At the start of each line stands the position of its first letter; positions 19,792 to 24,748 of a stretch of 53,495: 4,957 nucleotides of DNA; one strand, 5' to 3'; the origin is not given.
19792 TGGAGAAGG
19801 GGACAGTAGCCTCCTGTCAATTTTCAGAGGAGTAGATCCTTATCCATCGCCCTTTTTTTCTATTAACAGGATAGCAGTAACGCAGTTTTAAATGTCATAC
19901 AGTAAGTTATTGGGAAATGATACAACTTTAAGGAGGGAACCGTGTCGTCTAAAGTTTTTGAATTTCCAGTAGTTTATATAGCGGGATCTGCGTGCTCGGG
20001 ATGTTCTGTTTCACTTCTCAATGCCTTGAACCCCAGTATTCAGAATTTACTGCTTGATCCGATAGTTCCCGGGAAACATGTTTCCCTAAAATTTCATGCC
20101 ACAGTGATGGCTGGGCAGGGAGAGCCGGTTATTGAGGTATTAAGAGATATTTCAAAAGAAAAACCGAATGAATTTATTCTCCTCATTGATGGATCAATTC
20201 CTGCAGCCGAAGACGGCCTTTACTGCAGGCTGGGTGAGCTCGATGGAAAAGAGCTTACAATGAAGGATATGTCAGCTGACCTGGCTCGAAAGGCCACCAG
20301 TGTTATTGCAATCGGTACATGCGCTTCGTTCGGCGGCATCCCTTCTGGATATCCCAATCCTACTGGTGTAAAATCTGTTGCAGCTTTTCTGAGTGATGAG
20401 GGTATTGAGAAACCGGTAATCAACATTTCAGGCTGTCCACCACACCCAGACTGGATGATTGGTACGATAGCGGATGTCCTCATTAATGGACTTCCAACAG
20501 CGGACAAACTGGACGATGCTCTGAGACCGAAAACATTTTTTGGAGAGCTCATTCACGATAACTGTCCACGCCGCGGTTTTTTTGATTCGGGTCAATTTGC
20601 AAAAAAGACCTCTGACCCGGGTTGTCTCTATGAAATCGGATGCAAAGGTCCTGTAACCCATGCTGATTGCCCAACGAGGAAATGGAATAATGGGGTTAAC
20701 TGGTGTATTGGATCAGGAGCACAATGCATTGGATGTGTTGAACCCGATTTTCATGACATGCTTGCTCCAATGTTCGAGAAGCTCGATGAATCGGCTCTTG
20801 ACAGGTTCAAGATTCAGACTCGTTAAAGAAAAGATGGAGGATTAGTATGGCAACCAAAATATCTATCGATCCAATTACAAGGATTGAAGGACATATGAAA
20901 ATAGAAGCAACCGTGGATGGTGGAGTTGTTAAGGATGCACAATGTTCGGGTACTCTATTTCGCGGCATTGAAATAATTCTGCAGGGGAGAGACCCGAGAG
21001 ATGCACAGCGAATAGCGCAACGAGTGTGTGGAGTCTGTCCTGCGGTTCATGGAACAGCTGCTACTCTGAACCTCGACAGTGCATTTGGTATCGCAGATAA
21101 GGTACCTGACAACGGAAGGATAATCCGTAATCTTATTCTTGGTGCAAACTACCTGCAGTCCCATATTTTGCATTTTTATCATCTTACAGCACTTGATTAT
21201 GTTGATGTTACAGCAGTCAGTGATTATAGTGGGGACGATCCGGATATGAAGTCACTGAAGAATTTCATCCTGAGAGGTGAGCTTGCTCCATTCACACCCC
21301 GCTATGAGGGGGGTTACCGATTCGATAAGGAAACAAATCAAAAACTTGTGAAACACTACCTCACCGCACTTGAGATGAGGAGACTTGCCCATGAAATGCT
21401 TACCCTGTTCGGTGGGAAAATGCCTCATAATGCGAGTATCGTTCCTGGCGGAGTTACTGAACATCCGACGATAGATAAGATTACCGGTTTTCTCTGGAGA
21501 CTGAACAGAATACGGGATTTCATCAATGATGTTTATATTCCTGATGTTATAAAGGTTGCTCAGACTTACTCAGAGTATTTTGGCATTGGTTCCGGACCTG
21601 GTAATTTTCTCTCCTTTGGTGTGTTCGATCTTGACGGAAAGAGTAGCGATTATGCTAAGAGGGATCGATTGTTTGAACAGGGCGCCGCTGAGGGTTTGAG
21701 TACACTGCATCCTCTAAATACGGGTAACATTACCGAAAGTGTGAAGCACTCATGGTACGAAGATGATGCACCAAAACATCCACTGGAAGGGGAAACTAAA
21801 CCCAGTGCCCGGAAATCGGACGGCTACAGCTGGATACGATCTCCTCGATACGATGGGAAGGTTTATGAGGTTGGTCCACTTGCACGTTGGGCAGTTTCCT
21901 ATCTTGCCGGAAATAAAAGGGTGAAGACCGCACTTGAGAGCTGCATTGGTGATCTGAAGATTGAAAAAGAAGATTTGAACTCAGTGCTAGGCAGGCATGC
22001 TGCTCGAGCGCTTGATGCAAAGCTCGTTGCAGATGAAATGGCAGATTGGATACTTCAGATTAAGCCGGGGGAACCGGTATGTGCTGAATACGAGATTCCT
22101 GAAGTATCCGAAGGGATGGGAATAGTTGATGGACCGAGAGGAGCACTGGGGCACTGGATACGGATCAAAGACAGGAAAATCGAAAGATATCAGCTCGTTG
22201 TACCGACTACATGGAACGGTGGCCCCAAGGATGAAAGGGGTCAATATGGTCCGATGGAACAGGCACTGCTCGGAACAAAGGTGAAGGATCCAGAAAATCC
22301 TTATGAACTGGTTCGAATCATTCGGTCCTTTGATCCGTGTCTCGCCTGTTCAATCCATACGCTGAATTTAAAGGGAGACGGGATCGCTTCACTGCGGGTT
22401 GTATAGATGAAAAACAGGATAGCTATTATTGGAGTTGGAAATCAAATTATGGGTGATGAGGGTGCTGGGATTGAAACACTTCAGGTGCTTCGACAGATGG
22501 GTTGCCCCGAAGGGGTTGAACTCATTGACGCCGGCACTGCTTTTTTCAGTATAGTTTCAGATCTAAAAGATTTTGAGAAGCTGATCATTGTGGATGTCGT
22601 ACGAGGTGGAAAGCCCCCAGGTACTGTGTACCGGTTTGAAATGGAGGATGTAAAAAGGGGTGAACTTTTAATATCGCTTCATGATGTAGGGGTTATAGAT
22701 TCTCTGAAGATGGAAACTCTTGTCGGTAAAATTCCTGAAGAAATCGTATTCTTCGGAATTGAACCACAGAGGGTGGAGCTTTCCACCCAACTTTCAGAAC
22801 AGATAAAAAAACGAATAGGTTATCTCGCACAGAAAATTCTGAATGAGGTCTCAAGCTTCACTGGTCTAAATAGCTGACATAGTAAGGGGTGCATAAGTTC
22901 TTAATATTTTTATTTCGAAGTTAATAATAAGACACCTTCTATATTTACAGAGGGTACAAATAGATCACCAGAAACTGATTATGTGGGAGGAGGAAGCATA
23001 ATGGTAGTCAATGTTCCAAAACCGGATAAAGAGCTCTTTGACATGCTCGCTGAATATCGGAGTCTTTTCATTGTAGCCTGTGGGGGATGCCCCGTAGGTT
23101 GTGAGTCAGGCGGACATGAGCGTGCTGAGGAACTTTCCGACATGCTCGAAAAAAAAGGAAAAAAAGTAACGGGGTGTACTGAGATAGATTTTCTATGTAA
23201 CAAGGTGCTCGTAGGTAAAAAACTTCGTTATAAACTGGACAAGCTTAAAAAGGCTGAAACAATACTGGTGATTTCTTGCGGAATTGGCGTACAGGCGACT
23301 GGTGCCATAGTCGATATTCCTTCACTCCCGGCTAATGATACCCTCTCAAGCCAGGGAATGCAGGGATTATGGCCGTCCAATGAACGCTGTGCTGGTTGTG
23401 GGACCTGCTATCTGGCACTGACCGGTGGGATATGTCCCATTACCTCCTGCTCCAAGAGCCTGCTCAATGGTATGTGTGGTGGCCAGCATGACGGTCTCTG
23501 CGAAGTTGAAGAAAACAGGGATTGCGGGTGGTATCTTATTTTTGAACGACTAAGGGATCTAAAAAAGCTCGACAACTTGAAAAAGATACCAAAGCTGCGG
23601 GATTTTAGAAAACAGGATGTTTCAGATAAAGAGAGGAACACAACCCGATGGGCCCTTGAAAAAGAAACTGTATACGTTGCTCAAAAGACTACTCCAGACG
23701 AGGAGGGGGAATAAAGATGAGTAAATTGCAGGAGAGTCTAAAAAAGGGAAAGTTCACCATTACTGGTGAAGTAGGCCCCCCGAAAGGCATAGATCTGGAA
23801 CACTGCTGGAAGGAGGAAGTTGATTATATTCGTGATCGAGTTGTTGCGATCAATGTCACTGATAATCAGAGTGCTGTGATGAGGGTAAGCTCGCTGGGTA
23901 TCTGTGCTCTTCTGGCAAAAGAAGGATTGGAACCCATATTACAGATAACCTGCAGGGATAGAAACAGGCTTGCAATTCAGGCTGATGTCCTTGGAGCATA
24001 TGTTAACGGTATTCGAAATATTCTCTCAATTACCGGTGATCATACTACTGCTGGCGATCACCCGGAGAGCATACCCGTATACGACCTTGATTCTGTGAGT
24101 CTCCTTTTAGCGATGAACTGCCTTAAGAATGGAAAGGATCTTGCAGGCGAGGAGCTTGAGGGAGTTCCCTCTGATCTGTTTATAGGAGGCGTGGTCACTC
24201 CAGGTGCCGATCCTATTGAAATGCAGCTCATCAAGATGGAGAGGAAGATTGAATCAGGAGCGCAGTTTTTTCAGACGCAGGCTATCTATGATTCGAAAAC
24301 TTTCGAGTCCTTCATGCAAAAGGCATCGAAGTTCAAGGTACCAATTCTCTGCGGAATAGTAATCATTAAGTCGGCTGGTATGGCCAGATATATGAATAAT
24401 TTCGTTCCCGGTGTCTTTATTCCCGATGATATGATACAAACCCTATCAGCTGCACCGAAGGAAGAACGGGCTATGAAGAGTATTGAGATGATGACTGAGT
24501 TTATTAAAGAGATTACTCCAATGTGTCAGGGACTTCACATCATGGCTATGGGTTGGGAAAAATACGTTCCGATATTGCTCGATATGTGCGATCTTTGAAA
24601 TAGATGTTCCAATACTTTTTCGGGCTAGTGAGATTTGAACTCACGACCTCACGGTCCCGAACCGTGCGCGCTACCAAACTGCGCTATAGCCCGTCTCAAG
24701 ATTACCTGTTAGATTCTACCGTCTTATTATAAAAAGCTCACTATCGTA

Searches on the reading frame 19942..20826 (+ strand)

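Call 8: search_protein_families(library=ncbifam, proteins=[window:19942-20826:+])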
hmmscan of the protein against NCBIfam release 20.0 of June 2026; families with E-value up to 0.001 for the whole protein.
window:19942-20826:+ (294 aa): 5 families
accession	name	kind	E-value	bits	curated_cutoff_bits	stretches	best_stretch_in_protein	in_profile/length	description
NF045520.1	H2_NiFeSe_small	exception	1.9e-98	329.7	470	1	8-279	40-313/314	NiFeSe hydrogenase small subunit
TIGR00391.1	hydA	subfamily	1.8e-71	241.2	179.5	1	8-283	51-313/365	hydrogenase small subunit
NF007779.0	PRK10468.1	equivalog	1.9e-55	188.4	659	1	8-268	49-298/372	hydrogenase 2 small subunit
NF045875.1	F420_non_VhuG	exception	4.6e-05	22.8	450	0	112-135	72-95/286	F420-non-reducing hydrogenase subunit VhuG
TIGR03294.1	FrhG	equivalog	8.5e-05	22.4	245.5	0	112-182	72-142/228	coenzyme F420 hydrogenase subunit gamma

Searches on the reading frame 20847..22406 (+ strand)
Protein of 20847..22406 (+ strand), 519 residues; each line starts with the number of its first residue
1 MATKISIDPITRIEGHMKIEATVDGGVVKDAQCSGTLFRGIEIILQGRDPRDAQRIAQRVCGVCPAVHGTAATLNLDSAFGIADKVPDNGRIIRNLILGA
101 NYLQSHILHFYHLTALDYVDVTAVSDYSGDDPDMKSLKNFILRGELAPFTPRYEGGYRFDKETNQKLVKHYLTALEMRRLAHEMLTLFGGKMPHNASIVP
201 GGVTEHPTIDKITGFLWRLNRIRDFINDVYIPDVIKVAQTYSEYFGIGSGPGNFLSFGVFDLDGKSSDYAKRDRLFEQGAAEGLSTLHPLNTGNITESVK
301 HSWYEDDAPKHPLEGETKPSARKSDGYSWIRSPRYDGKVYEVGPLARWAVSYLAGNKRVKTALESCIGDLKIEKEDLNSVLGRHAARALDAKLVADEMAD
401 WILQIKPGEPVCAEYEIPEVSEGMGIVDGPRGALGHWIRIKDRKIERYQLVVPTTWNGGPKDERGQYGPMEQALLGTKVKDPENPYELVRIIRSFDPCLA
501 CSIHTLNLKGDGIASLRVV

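Call 8: search_protein_families(library=ncbifam, proteins=[window:20847-22406:+])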
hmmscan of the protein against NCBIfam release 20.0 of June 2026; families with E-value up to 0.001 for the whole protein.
window:20847-22406:+ (519 aa): 10 families
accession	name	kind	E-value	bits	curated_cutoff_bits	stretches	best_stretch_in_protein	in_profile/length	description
NF033181.1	NiFeSe_hydrog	equivalog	3.2e-211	702.6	600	1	3-512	2-503/507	nickel-dependent hydrogenase large subunit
NF045518.1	H2_NiFeSe_large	exception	8.9e-158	526.1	780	2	139-507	114-483/485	NiFeSe hydrogenase large subunit HysA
NF007778.0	PRK10467.1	equivalog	2.1e-110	369.7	969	2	136-518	154-566/567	hydrogenase 2 large subunit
NF007550.0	PRK10170.1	equivalog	5.2e-94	315.7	1101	1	4-517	18-595/597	Ni/Fe-hydrogenase large subunit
TIGR03295.1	frhA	equivalog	5.2e-37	127.8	392.5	2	1-122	1-121/412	coenzyme F420 hydrogenase subunit alpha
NF041785.2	VhuA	equivalog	1.6e-27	96.2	800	1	3-119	2-117/418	F420-non-reducing hydrogenase Vhu subunit A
NF040828.1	sulfhyd_ShyA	equivalog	4.8e-27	94.9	700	2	5-118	3-115/415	NAD(P)-dependent hydrogenase/sulfhydrogenase 2 subunit alpha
NF040832.1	sulfhyd_HydA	equivalog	2.4e-15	56.6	880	2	4-120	4-119/426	NADPH-dependent hydrogenase/sulfhydrogenase 1 subunit alpha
NF004739.1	PRK06075.1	equivalog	6.2e-06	25.2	360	1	14-111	13-109/384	NADH-quinone oxidoreductase subunit D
TIGR01962.1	NuoD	equivalog_domain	0.00088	18.2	459.35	0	15-110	16-110/386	NADH dehydrogenase (quinone) subunit D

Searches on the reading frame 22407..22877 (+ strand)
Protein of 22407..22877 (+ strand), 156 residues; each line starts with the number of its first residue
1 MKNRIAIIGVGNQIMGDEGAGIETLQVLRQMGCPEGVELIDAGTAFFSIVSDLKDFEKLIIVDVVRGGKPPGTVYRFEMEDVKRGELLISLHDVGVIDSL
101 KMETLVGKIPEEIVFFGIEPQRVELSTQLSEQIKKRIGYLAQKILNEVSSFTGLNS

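Call 8: search_protein_families(library=ncbifam, proteins=[window:22407-22877:+])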
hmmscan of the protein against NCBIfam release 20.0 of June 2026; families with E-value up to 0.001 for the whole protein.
window:22407-22877:+ (156 aa): 7 families
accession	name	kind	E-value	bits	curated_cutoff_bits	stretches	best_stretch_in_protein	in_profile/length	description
TIGR00072.1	hydrog_prot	superfamily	7.2e-38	129.8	47.45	1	7-147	2-144/145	hydrogenase maturation protease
NF045519.1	NiFeSe_H2_mat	exception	3.7e-31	108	190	1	4-147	2-146/152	NiFeSe hydrogenase maturation protease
TIGR00140.1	hupD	subfamily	4e-28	98.3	151.8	1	5-149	1-148/151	HyaD/HybD family hydrogenase maturation endopeptidase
NF007777.0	PRK10466.1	equivalog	5e-20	71.9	190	1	4-149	2-150/164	HyaD/HybD family hydrogenase maturation endopeptidase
TIGR00130.1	frhD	equivalog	8.3e-16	58.4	134.95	1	2-148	2-151/153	coenzyme F420-reducing hydrogenase, FrhD protein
TIGR00142.1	hycI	equivalog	1.9e-15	56.9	119.1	1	7-148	3-142/146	hydrogenase maturation peptidase HycI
NF007616.0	PRK10264.1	equivalog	1.7e-11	44.2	261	1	3-148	4-153/195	hydrogenase 1 maturation protease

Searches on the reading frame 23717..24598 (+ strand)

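Call 8: search_protein_families(library=ncbifam, proteins=[window:23717-24598:+])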
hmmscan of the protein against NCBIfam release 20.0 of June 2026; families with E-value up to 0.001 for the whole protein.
window:23717-24598:+ (293 aa): 4 families
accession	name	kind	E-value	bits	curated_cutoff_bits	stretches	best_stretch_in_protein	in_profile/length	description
NF006396.0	PRK08645.1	equivalog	4.5e-68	229.8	453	1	2-277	312-587/611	bifunctional homocysteine S-methyltransferase/methylenetetrahydrofolate reductase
TIGR00676.1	fadh2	equivalog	1.9e-16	60.2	293.7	1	45-283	32-266/275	methylenetetrahydrofolate reductase [NAD(P)H]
TIGR00677.1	fadh2_euk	equivalog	8.7e-16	58.1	310.05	1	54-287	42-271/281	methylenetetrahydrofolate reductase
NF006950.0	PRK09432.1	equivalog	1.6e-08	34.2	382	1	11-246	21-242/296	methylenetetrahydrofolate reductase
